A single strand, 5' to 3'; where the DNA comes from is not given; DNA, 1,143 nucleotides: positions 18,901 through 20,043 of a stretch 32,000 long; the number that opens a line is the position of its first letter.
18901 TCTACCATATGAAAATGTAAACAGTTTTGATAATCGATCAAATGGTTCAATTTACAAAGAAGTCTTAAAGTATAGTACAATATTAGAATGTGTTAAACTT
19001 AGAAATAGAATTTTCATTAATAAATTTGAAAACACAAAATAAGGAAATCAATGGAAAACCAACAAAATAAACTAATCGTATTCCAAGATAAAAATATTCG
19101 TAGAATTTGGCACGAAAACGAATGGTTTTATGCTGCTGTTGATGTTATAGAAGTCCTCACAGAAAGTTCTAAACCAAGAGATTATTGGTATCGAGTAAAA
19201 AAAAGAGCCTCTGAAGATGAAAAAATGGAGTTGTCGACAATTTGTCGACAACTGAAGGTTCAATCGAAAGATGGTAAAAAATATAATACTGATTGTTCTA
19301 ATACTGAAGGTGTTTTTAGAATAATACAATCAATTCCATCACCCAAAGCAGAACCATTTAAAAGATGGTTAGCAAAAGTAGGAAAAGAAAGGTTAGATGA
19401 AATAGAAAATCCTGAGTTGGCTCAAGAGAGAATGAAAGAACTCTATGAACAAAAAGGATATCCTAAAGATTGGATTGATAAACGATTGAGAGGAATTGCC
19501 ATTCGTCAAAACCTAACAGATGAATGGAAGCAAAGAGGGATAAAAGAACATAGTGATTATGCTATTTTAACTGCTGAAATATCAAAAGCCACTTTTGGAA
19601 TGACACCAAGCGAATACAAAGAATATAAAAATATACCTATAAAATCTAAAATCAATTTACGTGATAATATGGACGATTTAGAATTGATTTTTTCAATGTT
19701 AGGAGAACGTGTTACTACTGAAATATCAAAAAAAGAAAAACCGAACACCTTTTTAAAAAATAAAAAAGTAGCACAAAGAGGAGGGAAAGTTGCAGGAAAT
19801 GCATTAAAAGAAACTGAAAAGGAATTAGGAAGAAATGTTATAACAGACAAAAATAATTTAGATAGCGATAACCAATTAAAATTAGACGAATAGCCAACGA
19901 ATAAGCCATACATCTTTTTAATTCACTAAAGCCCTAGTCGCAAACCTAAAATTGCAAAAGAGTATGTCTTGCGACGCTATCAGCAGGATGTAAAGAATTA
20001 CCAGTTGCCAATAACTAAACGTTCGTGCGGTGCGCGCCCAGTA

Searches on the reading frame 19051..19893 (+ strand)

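Call 17: search_protein_families(library=pfam, proteins=[window:19051-19893:+], max_evalue=0.01)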
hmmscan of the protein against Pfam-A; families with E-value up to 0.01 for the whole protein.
window:19051-19893:+ (280 aa): 1 family
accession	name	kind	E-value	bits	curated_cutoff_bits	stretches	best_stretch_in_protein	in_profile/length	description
PF02498.22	Bro-N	-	1.1e-14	55.2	25.6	1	15-109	1-92/96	BRO family, N-terminal domain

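Call 64: search_protein_families(library=padloc, proteins=[window:19051-19893:+], max_evalue=0.01)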
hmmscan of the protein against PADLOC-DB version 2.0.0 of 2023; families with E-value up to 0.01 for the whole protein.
window:19051-19893:+ (280 aa): 5 families
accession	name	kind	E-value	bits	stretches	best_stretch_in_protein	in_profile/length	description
PDLC04920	PDC-S13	-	2e-116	386.3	1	4-274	3-271/286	-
PDLC04841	PDC-S04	-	1.9e-20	71.7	1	6-110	5-113/292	-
PDLC04874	PDC-S05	-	0.00011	19.8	1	57-116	56-115/165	-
PDLC04870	PDC-S05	-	0.0025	15.2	1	49-143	54-146/214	-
PDLC04843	PDC-S05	-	0.0036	14.6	1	23-147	26-144/330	-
